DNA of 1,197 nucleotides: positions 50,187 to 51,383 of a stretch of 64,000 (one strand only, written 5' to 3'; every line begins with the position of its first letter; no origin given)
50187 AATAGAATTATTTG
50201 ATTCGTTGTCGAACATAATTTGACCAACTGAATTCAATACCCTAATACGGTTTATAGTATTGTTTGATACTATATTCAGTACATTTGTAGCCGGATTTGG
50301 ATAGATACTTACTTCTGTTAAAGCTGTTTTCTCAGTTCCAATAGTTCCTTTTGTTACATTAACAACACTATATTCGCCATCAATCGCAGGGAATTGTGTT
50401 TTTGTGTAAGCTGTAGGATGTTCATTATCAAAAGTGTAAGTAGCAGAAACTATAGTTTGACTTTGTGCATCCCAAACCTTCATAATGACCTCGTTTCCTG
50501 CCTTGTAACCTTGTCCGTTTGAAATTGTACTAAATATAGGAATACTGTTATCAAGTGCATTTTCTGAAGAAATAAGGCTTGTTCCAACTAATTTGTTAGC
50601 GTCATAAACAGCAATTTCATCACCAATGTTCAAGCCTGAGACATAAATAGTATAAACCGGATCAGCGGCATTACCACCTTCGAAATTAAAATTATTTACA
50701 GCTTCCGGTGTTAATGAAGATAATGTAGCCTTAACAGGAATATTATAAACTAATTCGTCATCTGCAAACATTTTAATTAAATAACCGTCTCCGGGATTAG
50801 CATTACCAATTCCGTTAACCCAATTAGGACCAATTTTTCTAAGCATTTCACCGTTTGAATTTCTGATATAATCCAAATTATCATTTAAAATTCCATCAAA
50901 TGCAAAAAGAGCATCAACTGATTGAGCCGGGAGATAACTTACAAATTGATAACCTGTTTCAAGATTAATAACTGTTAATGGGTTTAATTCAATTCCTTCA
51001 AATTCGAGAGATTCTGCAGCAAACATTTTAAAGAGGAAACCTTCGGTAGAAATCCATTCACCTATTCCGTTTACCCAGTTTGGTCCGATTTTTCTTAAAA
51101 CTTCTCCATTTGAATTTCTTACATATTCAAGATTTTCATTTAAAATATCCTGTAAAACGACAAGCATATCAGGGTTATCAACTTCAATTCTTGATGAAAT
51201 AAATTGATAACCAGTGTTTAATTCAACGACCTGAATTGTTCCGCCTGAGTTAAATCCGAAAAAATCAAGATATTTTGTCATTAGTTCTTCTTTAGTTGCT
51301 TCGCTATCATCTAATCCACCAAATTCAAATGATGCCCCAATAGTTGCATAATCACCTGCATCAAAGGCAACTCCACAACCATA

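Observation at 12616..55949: Seven secreted proteins with unrelated heads share one conserved, unrecognised C-terminal cassette placed just before the T9SS sorting domain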

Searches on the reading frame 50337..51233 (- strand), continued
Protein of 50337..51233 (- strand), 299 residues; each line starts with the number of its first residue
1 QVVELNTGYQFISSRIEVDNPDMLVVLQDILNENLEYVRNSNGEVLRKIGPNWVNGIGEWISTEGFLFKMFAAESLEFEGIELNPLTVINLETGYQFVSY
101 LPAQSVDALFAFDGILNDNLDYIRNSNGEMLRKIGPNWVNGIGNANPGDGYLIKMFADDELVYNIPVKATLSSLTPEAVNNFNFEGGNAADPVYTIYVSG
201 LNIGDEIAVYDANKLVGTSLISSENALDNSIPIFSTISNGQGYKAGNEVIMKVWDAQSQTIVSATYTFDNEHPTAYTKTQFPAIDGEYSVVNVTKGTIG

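Call 62: search_protein_families(library=pfam, alignment_id=A6, max_evalue=0.00001)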
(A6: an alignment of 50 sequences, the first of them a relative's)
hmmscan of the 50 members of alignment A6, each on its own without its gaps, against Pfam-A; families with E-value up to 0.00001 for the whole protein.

A. member 1, P0123 (1215 aa): 8 families
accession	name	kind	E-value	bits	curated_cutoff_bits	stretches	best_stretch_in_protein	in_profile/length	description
PF13620.12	CarboxypepD_reg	-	8e-80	263.7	32.3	5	244-321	1-81/82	Carboxypeptidase regulatory-like domain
PF13715.12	CarbopepD_reg_2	-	1.8e-41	140.5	32.2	4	457-534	1-77/88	CarboxypepD_reg-like domain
PF18962.6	Por_Secre_tail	-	1.3e-14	54.6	27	1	1145-1214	1-75/75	Secretion system C-terminal sorting domain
PF14686.12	fn3_3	-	1.1e-11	44.7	24.4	0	268-317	25-75/75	Polysaccharide lyase family 4, domain II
PF17210.9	SdrD_B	-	1.6e-10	41.6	29.7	0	633-684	22-73/112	SdrD B-like domain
PF17802.7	SpaA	-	2.4e-09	37.6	23.1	0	249-318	7-86/91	Prealbumin-like fold domain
PF09430.16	EMC7_beta-sandw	-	1.2e-07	32.4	26.6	0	261-299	13-50/122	ER membrane protein complex subunit 7, beta-sandwich domain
PF08308.17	PEGA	-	5e-07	30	20.8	0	471-536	11-70/71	PEGA domain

B. families by the number of members that match (of 50 scanned): 55 families (the first 25 are shown)
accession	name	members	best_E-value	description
PF18962.6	Por_Secre_tail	50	2.2e-15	Secretion system C-terminal sorting domain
PF13620.12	CarboxypepD_reg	8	8e-80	Carboxypeptidase regulatory-like domain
PF13715.12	CarbopepD_reg_2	7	1.8e-41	CarboxypepD_reg-like domain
PF18911.6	PKD_4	5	2.2e-22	PKD domain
PF00801.26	PKD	5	5e-21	PKD domain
PF01364.23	Peptidase_C25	3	2.3e-52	Peptidase family C25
PF09603.15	Fib_succ_major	3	2.2e-31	Fibrobacter succinogenes major domain (Fib_succ_major)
PF11551.14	Omp28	3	2.1e-13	Outer membrane protein Omp28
PF00246.29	Peptidase_M14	2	7.1e-63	Zinc carboxypeptidase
PF01640.23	Peptidase_C10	2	9.2e-61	Peptidase C10 family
PF04389.22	Peptidase_M28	2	3.4e-33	Peptidase family M28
PF18998.6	Flg_new_2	2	1.5e-27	Divergent InlB B-repeat domain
PF19190.6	BACON_2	2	3.2e-24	Viral BACON domain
PF08126.16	Propeptide_C25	2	1e-23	Propeptide_C25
PF20009.4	GEVED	2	1.1e-19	GEVED domain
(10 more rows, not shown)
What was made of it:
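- They include C25, C10, M14 and M28 peptidases, GH18, Omp28 and GEVED (call 62).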

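Call 63: find_encoding_contigs(protein=P0009, flank=10000, max_places=3)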
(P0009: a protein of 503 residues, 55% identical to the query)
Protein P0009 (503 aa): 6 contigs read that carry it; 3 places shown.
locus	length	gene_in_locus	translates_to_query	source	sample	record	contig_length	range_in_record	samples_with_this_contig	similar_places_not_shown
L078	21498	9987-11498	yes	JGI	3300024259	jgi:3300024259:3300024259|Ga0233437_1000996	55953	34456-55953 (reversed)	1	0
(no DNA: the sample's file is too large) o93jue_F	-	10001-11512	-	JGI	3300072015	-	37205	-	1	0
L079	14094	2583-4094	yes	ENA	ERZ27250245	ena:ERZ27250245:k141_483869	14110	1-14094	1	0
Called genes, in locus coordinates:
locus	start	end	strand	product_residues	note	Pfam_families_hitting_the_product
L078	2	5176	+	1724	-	?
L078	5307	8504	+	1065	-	PF19190:BACON_2 (weak), PF22544:HYDIN_VesB_CFA65-like_Ig (weak), PF09603:Fib_succ_major, PF18962:Por_Secre_tail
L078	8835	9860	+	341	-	-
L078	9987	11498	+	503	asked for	PF13585:CHU_C (faint), PF18962:Por_Secre_tail, PF13860:FlgD_ig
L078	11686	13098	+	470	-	PF12390:Se-cys_synth_N (weak), PF03841:SelA, PF00266:Aminotran_5 (weak)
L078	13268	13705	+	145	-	PF01797:Y1_Tnp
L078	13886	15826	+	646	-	PF00009:GTP_EFTU, PF01926:MMR_HSR1 (weak), PF03144:GTP_EFTU_D2, PF25461:Beta-barrel_SelB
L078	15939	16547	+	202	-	PF01206:TusA, PF02635:DsrE (weak)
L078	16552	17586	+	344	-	PF00586:AIRS, PF02769:AIRS_C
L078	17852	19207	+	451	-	PF00342:PGI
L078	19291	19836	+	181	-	PF00881:Nitroreductase, PF14512:TM1586_NiRdase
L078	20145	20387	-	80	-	-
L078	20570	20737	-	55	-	-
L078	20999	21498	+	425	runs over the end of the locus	PF00180:Iso_dh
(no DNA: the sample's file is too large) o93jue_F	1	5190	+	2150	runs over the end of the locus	PF00801:PKD, PF18911:PKD_4, PF00041:fn3 (faint), PF25833:Fn3_SaeA_3rd (faint), PF13620:CarboxypepD_reg, PF13715:CarbopepD_reg_2 (weak), PF09603:Fib_succ_major, PF18962:Por_Secre_tail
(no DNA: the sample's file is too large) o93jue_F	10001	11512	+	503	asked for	PF13585:CHU_C (faint), PF18962:Por_Secre_tail, PF13860:FlgD_ig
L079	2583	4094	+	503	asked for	PF13585:CHU_C (faint), PF18962:Por_Secre_tail, PF13860:FlgD_ig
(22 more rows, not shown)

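Call 64: find_encoding_contigs(protein=P0055, flank=10000, max_places=2)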
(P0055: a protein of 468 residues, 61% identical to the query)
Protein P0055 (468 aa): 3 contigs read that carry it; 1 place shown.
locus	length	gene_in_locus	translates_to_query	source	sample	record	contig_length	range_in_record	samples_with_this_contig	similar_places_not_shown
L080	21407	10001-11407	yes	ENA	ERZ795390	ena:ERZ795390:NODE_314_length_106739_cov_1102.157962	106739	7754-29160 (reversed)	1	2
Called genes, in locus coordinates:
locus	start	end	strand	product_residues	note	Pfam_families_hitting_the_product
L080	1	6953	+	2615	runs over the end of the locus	PF02368:Big_2, PF26182:Ig_NUP210_5th (faint), PF02368:Big_2, PF19408:PKD_6, PF19408:PKD_6, PF13004:BACON, PF19408:PKD_6, PF18962:Por_Secre_tail, +2 more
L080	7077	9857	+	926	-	PF13620:CarboxypepD_reg (weak), PF17210:SdrD_B, PF17802:SpaA (faint), PF22904:NOMO1-like_2nd (weak), PF00404:Dockerin_1 (weak), PF00963:Cohesin, PF18962:Por_Secre_tail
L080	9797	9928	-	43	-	-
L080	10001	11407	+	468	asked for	PF00963:Cohesin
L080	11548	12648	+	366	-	PF01875:Memo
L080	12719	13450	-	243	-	PF07661:MORN_2 (faint)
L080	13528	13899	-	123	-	-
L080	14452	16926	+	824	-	PF13620:CarboxypepD_reg, PF13715:CarbopepD_reg_2, PF07715:Plug, PF00593:TonB_dep_Rec_b-barrel (faint), PF14905:OMP_b-brl_3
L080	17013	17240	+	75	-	PF03683:UPF0175, PF24001:DUF7317 (weak)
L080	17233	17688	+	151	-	PF11848:DUF3368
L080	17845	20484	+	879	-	PF00133:tRNA-synt_1, PF09334:tRNA-synt_1g (weak), PF13603:tRNA-synt_1_2 (weak), PF08264:Anticodon_1, PF10458:Val_tRNA-synt_C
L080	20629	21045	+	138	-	PF13366:PDDEXK_3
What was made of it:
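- Closest known: Dockerin-cohesin system of cellulosomes. Same: P0055 lies beside a protein with dockerin (weak hit) plus cohesin (call 64).
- P0055, which has no CTD, lies beside a CTD protein that carries dockerin (weak hit) plus cohesin (call 64).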

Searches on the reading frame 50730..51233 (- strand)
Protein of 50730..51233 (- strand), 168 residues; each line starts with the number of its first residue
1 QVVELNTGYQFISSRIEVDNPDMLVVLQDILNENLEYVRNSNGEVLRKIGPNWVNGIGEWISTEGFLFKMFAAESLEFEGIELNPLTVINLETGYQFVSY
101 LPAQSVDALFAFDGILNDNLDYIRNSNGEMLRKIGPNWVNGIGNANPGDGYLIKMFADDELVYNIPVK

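Call 9: search_protein_families(library=pfam, proteins=[window:50730-51233:-], max_evalue=10)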
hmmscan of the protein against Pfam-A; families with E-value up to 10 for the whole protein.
seq(168 aa): 2 families
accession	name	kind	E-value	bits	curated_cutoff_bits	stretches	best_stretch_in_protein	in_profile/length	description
PF22383.1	AVR-Pik_HID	-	0.089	13.3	27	1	126-140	22-36/61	AVR-Pik-like, HMA interaction domain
PF02531.21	PsaD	-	0.2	11.7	22.4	1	95-137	80-122/136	PsaD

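Call 39: predict_structure(alignment_id=A3)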
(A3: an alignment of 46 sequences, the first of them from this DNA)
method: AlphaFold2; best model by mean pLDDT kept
length: 168 residues; sequences in the alignment: 46
mean_pLDDT: 96.2   pTM: 0.89
mean pLDDT of the five models: 96.2, 96.1, 95.8, 93.1, 93.0
residues with pLDDT >= 90: 163; 70-90: 2; 50-70: 2; < 50: 1
segments of 3 or more residues with pLDDT < 50: none
pLDDT, mean of each block of 10 residues (from residue 1): 97 97 97 98 97 97 98 97 96 98 96 96 98 95 98 98 79
secondary structure, 60 per line:
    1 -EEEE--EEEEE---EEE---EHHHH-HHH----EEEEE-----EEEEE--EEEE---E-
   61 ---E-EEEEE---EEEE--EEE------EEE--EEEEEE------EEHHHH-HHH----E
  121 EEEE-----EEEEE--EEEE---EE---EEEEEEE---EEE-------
elements in order: E2-5 E8-12 E16-18 H23-26 E35-39 E45-49 E52-55 E66-70 E74-77 E80-82 E89-91 E94-99 H108-111 E120-124 E130-134 E137-140 E149-155 E159-161
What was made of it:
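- AF2 with a 46-sequence alignment gives pLDDT 96.2 and pTM 0.89 for the 168-residue A-B pair (call 39).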

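Call 41: fold_search(model_id=the predicted structure, library=pdb)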
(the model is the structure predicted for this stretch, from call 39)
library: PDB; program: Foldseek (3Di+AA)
matches with E <= 10: 462; with E <= 0.001: 0
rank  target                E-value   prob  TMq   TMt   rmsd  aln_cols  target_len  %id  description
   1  3s5l_H                1.5e-01  0.09  0.18  0.17  17.1       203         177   11  Crystal structure of CD4 mutant bound to HLA-DR1 (released 2011-09-21)
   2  9oc6_A                2.0e-01  0.06  0.18  0.16  17.7       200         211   11  Crystal structure of receptor FcRn bound to Human Astrovirus 6 spike (released 2025-11-19)
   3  5w1n_D                2.3e-01  0.06  0.17  0.14  19.6       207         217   11  Crystal structure of the human astrovirus 2 Oxford serotype capsid protein spike at 1.35-A resolution (released 2017-11-08)
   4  5w1n_C                2.4e-01  0.06  0.17  0.14  19.2       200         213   12  Crystal structure of the human astrovirus 2 Oxford serotype capsid protein spike at 1.35-A resolution (released 2017-11-08)
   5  9z30_MODEL_1_A        2.8e-01  0.06  0.15  0.15  17.0       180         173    7  Solution NMR Structure of the PACS1 Furin binding region (FBR) (released 2026-04-08)
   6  5w1n_A                2.8e-01  0.05  0.17  0.15  19.7       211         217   10  Crystal structure of the human astrovirus 2 Oxford serotype capsid protein spike at 1.35-A resolution (released 2017-11-08)
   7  8dce_H                3.1e-01  0.03  0.13  0.10  18.1       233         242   11  SARS-CoV-2 Receptor-Binding Domain SPEEDesign Immunogen 1 Bound to C144 scFv (released 2022-06-29)
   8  9lr7_C                3.1e-01  0.03  0.11  0.07  17.6       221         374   12  Crystal Structure of the Basal pilin EbpB from Enterococcus faecalis. (released 2025-07-16)
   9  5kou_B                3.3e-01  0.03  0.13  0.11  18.4       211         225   10  Crystal structure of the human astrovirus 2 capsid protein spike domain at 1.87-A resolution (released 2016-11-09)
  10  9wyd_C                3.7e-01  0.04  0.17  0.15  19.2       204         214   10  Crystal structure of HAstV8 spike and FcRn (released 2026-02-11)
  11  6dc6_A                4.1e-01  0.10  0.16  0.04  14.6       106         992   12  Crystal structure of human ubiquitin activating enzyme E1 (Uba1) in complex with ubiquitin (released 2018-10-10)
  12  9qgg_B                4.6e-01  0.10  0.15  0.04  14.4       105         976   14  Consensus structure of dUBA1-UbDha-dBIRC6 trapped ternary complex (released 2025-10-29)
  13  5kov_B                4.6e-01  0.02  0.11  0.10  19.0       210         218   12  Crystal structure of the human astrovirus 2 capsid protein spike in complex with a single chain variable fragment of a (released 2016-11-09)
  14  7sol_C                4.8e-01  0.10  0.16  0.04  14.7       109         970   16  Crystal Structures of the bispecific ubiquitin/FAT10 activating enzyme, Uba6 (released 2022-11-02)
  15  3qsq                  4.8e-01  0.04  0.16  0.14  19.3       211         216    8  Crystal structure of the projection domain of the human astrovirus capsid protein (released 2011-07-20)
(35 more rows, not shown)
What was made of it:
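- On A solved structural family (PDB): For the A-B model (pLDDT 96) the best PDB hit has E=0.15 and TM<=0.21 (call 41).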

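Call 43: search_protein_families(library=pfam, alignment_id=A3, max_evalue=1)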
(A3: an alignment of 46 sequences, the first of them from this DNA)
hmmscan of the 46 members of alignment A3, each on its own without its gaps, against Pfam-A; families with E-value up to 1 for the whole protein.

A. member 1, seq(168 aa): 2 families
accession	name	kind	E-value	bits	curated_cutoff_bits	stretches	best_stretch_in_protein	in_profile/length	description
PF22383.1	AVR-Pik_HID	-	0.089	13.3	27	0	126-140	22-36/61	AVR-Pik-like, HMA interaction domain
PF02531.21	PsaD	-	0.2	11.7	22.4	0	95-137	80-122/136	PsaD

B. families by the number of members that match (of 46 scanned): 11 families
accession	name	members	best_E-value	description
PF22383.1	AVR-Pik_HID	18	0.0036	AVR-Pik-like, HMA interaction domain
PF08713.17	DNA_alkylation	13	0.0023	DNA alkylation repair enzyme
PF22116.1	DUF6944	6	0.0055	Family of unknown function (DUF6944)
PF06054.18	CoiA_nuc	2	0.02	Competence protein CoiA, nuclease-like domain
PF21070.2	IcmF_helical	2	0.034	Type VI secretion protein IcmF helical domain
PF17595.7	DUF5491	1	0.037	Family of unknown function (DUF5491)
PF22028.2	DUF6934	1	0.064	Family of unknown function (DUF6934)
PF23195.1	UBQLN1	1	0.14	Ubiquilin-1-like domain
PF05894.18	Podovirus_Gp16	1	0.16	Podovirus DNA encapsidation protein (Gp16)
PF02531.21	PsaD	1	0.2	PsaD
PF24433.1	DUF7556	1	0.21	Family of unknown function (DUF7556)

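Call 54: fold_search(model_id=the predicted structure, library=viral)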
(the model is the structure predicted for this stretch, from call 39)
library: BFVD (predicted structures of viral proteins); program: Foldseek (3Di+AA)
matches with E <= 10: 613; with E <= 0.001: 0
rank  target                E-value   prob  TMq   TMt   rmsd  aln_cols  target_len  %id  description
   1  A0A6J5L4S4            8.1e-03  0.33  0.19  0.18  15.0       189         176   13  Uncharacterized protein [uncultured Caudovirales phage]
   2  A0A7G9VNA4            1.4e-02  0.44  0.25  0.12  15.4       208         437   11  Uncharacterized protein [Rheinheimera phage vB_RspM_barba_12-8F]
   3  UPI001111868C         3.5e-02  0.15  0.16  0.20  14.9       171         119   10  (no name look-up for this kind of identifier)
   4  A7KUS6                6.4e-02  0.15  0.17  0.13  14.5       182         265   13  (no name in the UniProt tables at hand)
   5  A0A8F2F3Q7            1.4e-01  0.07  0.16  0.06  16.5       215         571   11  Tail spike protein [Klebsiella phage Kp_Pokalde_001]
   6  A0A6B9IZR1            1.4e-01  0.08  0.14  0.17  13.3       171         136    8  (no name in the UniProt tables at hand)
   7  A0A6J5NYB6            1.9e-01  0.14  0.24  0.19  15.2       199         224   11  Uncharacterized protein [uncultured Caudovirales phage]
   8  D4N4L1                2.2e-01  0.08  0.20  0.16  27.0       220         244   10  Baseplate protein [Leuconostoc phage 1-A4]
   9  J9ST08                2.3e-01  0.08  0.17  0.09  15.9       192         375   11  Uncharacterized protein [Escherichia phage ECBP1]
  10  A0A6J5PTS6            2.5e-01  0.08  0.18  0.13  15.0       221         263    8  SET domain containing protein [uncultured Caudovirales phage]
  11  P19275                2.6e-01  0.06  0.17  0.08  17.7       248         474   11  Viral protein TPX [Thermoproteus tenax virus 1 (strain VT3)]
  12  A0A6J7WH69            2.7e-01  0.06  0.18  0.07  18.3       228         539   10  Major tropism determinant N-terminal domain-containing protein [uncultured Caudovirales phage]
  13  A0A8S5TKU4            2.9e-01  0.14  0.21  0.23   9.8       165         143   10  Uncharacterized protein [Podoviridae sp. ctz6O13]
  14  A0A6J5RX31            2.9e-01  0.04  0.15  0.12  15.6       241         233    9  Uncharacterized protein [uncultured Caudovirales phage]
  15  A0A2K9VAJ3            3.1e-01  0.07  0.17  0.06  12.9       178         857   12  Tail fiber protein [Klebsiella phage vB_KpnM_KpS110]
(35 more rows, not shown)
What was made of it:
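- On A solved structural family (PDB): The best BFVD hit has E=8e-3, probability 0.33 and TM 0.19 (call 54).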
